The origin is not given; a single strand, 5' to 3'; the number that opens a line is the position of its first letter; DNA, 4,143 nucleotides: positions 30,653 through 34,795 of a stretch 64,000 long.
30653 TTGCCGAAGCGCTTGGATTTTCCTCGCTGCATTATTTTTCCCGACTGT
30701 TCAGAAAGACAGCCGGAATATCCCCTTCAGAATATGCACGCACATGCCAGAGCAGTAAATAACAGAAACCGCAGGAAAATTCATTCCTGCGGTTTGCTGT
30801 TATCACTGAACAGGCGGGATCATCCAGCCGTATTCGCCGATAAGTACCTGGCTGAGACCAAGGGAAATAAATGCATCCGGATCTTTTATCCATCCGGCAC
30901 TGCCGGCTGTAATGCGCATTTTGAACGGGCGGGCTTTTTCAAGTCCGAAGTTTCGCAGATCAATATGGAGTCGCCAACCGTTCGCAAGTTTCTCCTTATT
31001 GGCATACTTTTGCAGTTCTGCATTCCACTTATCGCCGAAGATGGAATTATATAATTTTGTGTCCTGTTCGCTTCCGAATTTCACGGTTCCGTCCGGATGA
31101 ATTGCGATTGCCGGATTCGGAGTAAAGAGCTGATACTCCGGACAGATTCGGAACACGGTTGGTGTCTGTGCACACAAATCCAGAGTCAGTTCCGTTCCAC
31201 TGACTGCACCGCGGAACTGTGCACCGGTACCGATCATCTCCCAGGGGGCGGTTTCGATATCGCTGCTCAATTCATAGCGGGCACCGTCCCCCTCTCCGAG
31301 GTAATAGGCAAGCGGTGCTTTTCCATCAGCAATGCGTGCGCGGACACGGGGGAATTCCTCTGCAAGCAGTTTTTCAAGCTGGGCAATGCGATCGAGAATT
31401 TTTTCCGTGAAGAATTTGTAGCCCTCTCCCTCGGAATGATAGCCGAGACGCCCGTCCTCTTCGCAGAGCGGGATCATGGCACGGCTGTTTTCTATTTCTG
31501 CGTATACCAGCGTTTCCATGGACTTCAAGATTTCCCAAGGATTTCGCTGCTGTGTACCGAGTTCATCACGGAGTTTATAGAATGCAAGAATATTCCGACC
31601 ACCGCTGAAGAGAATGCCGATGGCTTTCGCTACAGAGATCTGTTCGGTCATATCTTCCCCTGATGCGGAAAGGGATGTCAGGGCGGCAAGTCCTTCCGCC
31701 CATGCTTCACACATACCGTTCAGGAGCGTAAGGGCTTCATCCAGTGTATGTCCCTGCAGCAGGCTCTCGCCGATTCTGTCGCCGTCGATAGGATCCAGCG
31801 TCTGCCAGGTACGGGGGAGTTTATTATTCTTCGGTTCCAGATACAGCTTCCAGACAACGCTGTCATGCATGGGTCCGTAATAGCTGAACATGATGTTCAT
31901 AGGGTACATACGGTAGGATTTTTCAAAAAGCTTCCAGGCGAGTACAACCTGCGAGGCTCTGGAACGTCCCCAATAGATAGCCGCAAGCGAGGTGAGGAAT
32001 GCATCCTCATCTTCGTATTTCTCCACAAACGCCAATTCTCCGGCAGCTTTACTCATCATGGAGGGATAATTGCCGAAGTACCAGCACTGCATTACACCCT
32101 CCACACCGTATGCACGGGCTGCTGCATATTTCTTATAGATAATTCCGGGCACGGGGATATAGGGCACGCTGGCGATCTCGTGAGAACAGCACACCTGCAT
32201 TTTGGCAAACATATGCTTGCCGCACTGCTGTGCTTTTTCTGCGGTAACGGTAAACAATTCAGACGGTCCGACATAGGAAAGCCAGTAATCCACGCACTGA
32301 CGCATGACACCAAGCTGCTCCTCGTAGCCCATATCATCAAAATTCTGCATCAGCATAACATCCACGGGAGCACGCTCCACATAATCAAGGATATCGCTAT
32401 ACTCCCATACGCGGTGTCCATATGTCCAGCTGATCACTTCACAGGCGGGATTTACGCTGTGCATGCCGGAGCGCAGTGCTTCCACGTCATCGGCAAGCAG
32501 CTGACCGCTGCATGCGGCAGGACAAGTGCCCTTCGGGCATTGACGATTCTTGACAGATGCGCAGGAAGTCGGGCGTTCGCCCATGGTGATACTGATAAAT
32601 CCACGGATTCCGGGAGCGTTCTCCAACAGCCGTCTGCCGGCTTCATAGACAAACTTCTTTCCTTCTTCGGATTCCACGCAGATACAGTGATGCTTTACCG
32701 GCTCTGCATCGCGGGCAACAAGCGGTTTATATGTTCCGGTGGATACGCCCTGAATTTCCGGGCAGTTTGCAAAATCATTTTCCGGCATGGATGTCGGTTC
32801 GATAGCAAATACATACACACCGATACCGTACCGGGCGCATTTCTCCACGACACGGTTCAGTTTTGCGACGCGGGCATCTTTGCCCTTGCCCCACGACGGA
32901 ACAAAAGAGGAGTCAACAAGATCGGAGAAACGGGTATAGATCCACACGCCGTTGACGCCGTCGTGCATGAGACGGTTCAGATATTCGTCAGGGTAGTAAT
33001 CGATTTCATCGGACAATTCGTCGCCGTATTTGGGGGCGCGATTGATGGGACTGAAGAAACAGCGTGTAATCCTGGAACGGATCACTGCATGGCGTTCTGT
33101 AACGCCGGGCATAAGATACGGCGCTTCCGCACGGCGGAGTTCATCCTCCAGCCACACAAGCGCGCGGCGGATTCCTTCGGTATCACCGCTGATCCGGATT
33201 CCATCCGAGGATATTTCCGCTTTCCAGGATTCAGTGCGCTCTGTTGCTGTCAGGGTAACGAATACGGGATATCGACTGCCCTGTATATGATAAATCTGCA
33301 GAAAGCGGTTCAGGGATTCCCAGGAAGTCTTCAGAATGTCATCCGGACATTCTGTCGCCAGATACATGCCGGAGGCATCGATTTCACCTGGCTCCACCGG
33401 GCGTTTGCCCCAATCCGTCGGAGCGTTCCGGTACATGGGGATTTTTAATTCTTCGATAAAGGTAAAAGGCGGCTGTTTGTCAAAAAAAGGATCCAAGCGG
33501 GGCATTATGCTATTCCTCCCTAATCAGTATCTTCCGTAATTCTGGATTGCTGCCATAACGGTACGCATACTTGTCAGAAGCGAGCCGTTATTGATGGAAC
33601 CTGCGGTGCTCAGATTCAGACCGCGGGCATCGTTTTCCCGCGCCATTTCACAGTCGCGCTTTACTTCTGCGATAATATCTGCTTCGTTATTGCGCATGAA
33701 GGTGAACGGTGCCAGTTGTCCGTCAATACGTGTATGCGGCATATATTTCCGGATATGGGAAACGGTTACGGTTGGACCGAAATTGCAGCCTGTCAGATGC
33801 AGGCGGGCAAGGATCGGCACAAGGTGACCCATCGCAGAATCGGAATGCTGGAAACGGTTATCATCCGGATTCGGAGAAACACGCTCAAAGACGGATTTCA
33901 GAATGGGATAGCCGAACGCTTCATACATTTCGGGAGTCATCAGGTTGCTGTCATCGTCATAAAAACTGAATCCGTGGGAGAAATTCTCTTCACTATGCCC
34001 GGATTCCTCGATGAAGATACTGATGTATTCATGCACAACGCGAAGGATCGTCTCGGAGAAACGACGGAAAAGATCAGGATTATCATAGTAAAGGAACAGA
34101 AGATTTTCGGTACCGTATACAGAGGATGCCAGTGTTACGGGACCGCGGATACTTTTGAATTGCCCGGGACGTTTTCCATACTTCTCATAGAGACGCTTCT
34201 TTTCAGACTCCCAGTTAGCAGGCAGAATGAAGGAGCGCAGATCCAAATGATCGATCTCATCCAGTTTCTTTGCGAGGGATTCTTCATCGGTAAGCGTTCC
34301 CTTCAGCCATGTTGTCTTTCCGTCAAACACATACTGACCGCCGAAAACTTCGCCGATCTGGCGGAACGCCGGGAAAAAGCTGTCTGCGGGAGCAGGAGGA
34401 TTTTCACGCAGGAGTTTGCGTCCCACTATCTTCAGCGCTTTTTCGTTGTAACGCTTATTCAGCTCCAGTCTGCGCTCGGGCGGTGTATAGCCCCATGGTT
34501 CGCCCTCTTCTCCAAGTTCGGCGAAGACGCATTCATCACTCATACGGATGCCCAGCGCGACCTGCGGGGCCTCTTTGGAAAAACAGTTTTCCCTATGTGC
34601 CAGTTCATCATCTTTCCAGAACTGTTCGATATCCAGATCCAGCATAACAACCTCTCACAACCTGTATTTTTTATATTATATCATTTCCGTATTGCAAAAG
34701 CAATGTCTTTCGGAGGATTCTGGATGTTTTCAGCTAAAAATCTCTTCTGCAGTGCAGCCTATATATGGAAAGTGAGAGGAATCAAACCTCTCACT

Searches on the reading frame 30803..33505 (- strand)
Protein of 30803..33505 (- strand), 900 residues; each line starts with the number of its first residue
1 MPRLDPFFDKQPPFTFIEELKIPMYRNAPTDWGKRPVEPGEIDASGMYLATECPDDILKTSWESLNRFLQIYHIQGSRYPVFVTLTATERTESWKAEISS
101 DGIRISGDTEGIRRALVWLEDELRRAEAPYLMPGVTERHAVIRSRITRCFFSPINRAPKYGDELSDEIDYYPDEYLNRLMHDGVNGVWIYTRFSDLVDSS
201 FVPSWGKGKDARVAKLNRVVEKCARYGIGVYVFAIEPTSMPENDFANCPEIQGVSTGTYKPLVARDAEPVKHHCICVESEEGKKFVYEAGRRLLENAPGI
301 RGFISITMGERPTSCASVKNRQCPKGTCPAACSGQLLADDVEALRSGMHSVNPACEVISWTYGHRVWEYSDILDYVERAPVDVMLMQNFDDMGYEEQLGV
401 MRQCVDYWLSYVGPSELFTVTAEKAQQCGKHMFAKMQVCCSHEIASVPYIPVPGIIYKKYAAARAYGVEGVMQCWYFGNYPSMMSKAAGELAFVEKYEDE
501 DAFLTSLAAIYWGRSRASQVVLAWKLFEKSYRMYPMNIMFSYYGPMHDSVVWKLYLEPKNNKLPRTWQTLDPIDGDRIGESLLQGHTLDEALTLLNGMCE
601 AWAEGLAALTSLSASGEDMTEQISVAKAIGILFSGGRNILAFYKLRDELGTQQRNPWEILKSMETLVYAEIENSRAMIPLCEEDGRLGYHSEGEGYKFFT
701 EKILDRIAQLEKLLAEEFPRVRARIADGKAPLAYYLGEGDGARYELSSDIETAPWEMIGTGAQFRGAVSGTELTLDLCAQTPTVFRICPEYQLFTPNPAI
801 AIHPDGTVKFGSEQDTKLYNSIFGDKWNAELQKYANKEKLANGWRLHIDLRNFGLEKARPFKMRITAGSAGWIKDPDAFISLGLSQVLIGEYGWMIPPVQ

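Call 4: search_protein_families(library=pfam, proteins=[window:30803-33505:-])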
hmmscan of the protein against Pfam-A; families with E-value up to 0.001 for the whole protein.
window:30803-33505:- (900 aa): 0 families

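Call 7: search_protein_families(library=ncbifam, proteins=[window:30803-33505:-], max_evalue=0.00001)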
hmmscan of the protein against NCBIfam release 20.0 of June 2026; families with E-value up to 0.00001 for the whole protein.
window:30803-33505:- (900 aa): 0 families

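Call 83: search_solved_structures(query=window:30803-33505:-, max_evalue=1)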
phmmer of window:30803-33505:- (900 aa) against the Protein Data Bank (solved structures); distinct sequences matched with E-value up to 1: 1.
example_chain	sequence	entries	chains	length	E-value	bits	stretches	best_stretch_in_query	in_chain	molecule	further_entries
2df4_B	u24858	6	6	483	0.26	12.3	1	799-876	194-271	Aspartyl/glutamyl-tRNA(Asn/Gln) amidotransferase subunit B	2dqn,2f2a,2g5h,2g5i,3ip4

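Call 96: search_protein_representatives(protein=window:30803-33505:-)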
Query: 900 residues. Proteins with E-value up to 0.001 (for the whole library): 1336; up to 1e-10: 964; up to 1e-30: 465. The best 150 are listed.
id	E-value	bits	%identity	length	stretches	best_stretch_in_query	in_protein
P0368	1.5e-282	956.2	53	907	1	4-897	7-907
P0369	4.4e-240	815.7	46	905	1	3-896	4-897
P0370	2.7e-235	799.9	45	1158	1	8-897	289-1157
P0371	4.2e-229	779.4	45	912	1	5-895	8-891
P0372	1.7e-228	777.3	45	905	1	3-897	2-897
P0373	8.2e-217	738.7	45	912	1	4-898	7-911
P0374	1.7e-209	714.5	43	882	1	5-897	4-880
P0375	6.5e-207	705.9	44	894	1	3-815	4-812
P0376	1.6e-195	668.2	47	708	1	176-897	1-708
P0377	5.1e-195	666.6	43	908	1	65-848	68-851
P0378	7.6e-195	666.0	42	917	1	3-896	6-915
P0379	4.0e-191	653.7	42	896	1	5-809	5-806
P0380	7.1e-187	639.6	41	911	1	4-836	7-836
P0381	2.2e-179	614.9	45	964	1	12-739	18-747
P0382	9.8e-179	612.7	42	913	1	5-749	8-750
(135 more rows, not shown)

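Call 98: search_protein_families(library=pfam, alignment_id=A6, max_evalue=0.01)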
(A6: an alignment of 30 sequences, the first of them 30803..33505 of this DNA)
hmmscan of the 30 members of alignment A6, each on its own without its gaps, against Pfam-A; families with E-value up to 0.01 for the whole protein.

A. member 1, window:30803-33505:- (900 aa): 0 families

B. families by the number of members that match (of 30 scanned): 2 families
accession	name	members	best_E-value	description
PF02838.20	Glyco_hydro_20b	1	0.0017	Glycosyl hydrolase family 20, domain 2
PF12971.12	NAGLU_N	1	0.0044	Alpha-N-acetylglucosaminidase (NAGLU) N-terminal domain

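Call 112: predict_structure(alignment_id=A6)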
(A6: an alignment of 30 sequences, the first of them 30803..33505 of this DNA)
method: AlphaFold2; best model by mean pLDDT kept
length: 900 residues; sequences in the alignment: 30
mean_pLDDT: 93.3   pTM: 0.93
mean pLDDT of the five models: 93.3, 91.8, 91.3, 91.2, 89.8
residues with pLDDT >= 90: 752; 70-90: 131; 50-70: 17; < 50: 0
segments of 3 or more residues with pLDDT < 50: none
pLDDT, mean of each block of 10 residues (from residue 1): 81 93 93 93 95 77 95 96 92 96 96 97 96 96 96 86 94 97 97 93 91 97 97 93 89 87 68 91 95 97 93 84 79 92 97 97 91 97 97 94 93 96 98 97 96 98 96 91 97 86 97 96 98 96 95 96 91 93 93 98 98 90 97 98 97 95 99 98 96 95 98 98 97 91 94 95 96 96 94 92 94 85 90 94 95 88 94 80 79 88
secondary structure, 60 per line:
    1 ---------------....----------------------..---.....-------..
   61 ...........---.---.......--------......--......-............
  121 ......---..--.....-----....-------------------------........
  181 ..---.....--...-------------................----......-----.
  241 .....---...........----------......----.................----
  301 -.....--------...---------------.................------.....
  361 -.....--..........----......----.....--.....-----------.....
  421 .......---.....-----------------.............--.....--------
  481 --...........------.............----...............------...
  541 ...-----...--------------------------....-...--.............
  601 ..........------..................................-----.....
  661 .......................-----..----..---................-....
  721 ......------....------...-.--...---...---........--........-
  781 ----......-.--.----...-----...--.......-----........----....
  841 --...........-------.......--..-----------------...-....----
elements in order (helices of 4 or more, strands of 3 or more residues): H16-19 E47-51 H59-71 E79-85 E94-99 E102-107 H109-126 E134-138 E144-147 H173-182 E186-190 H209-224 E229-234 H242-245 E252-259 E270-275 H280-296 E302-306 H333-349 E356-360 H362-366 H369-378 E383-388 E393-397 E400-404 H416-427 E431-435 H453-465 E468-472 H483-493 H500-512 H517-531 H538-543 H578-581 H588-610 H617-650 H656-683 H700-715 H717-726 H733-736 E743-745 E756-758 E762-769 E772-779 E785-790 E800-802 E808-810 H813-819 H825-832 E837-840 E843-849 H850-853 E861-867 E893-896

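Call 114: fold_search(model_id=the predicted structure, library=pdb)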
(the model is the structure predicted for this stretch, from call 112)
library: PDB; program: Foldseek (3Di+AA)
matches with E <= 10: 1527; with E <= 0.001: 148
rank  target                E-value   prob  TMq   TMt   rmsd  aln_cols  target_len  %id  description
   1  6hze_A                8.1e-19  1.00  0.48  0.50  11.6       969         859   10  BP0997, GH138 enzyme targeting pectin rhamnogalacturonan II (released 2019-03-20)
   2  6hzf_B                1.9e-18  1.00  0.49  0.51  11.6       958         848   10  BP0997, GH138 enzyme targeting pectin rhamnogalacturonan II (released 2019-03-20)
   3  6hzg                  1.5e-16  1.00  0.47  0.58   8.2       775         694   10  BP0997, GH138 enzyme targeting pectin rhamnogalacturonan II (released 2019-03-20)
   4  5fl1_A                8.7e-13  1.00  0.35  0.42  14.3       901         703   10  Structure of a hydrolase with an inhibitor (released 2016-08-31)
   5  5mi7                  9.1e-13  1.00  0.34  0.43  14.7       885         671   10  BtGH84 mutant with covalent modification by MA4 in complex with PUGNAc (released 2017-11-01)
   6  5mi4                  1.0e-12  1.00  0.35  0.43  14.3       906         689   10  BtGH84 mutant with covalent modification by MA3 (released 2017-11-01)
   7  2v5d                  1.0e-12  1.00  0.36  0.43  16.7       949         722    9  Structure of a Family 84 Glycoside Hydrolase and a Family 32 Carbohydrate-Binding Module in Tandem from Clostridium perf (released 2009-01-27)
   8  1h41_B                1.6e-12  1.00  0.42  0.52   9.1       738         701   10  Pseudomonas cellulosa E292A alpha-D-glucuronidase mutant complexed with aldotriuronic acid (released 2003-05-01)
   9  5abh_A                1.7e-12  1.00  0.33  0.42  13.6       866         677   10  Structure of GH84 with ligand (released 2015-11-18)
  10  5a6b_C                2.1e-12  1.00  0.39  0.52   9.2       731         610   12  GH20C, Beta-hexosaminidase from Streptococcus pneumoniae in complex with PUGNAc (released 2015-09-23)
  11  5mi6                  2.2e-12  1.00  0.34  0.42  14.3       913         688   11  BtGH84 mutant with covalent modification by MA3 in complex with Thiamet G (released 2017-11-01)
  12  5fl0_A                4.6e-12  1.00  0.35  0.44  13.9       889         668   10  Structure of a hydrolase with an inhibitor (released 2016-08-31)
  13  5mi5                  4.8e-12  1.00  0.34  0.43  14.2       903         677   11  BtGH84 mutant with covalent modification by MA3 in complex with PUGNAc (released 2017-11-01)
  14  5abh_B                5.6e-12  1.00  0.37  0.47  14.8       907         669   10  Structure of GH84 with ligand (released 2015-11-18)
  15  5abg_A                6.7e-12  1.00  0.37  0.47  13.7       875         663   10  Structure of GH84 with ligand (released 2015-11-18)
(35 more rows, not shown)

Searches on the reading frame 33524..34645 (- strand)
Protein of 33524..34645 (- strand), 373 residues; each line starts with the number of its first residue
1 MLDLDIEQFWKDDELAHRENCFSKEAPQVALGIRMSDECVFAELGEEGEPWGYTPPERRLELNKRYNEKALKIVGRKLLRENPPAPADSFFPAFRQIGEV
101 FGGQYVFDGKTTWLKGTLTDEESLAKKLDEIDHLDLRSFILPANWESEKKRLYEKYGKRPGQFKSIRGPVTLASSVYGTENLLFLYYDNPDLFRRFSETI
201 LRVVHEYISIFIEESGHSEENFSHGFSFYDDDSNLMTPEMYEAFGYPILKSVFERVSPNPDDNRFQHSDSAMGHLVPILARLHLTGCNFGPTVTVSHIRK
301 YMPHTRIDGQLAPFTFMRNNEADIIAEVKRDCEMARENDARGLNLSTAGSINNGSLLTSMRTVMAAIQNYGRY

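Call 4: search_protein_families(library=pfam, proteins=[window:33524-34645:-])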
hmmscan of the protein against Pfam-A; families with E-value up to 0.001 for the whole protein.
window:33524-34645:- (373 aa): 1 family
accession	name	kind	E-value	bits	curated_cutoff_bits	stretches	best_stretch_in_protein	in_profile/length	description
PF01208.23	URO-D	-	1.2e-13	51.3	23.9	1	166-369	143-345/346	Uroporphyrinogen decarboxylase (URO-D)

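Call 7: search_protein_families(library=ncbifam, proteins=[window:33524-34645:-], max_evalue=0.00001)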
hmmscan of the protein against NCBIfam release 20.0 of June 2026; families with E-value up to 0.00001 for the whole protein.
window:33524-34645:- (373 aa): 2 families
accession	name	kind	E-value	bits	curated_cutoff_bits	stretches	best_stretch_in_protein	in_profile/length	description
TIGR01463.1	mtaA_cmuA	subfamily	1.2e-09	37.9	235.4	1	150-332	128-305/340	MtaA/CmuA family methyltransferase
NF004889.0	PRK06252.1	subfamily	2.3e-06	26.8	244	1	163-369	142-335/340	methylcobalamin:coenzyme M methyltransferase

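Call 84: search_solved_structures(query=window:33524-34645:-, max_evalue=0.01)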
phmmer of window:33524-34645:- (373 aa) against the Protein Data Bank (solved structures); distinct sequences matched with E-value up to 0.01: 0.
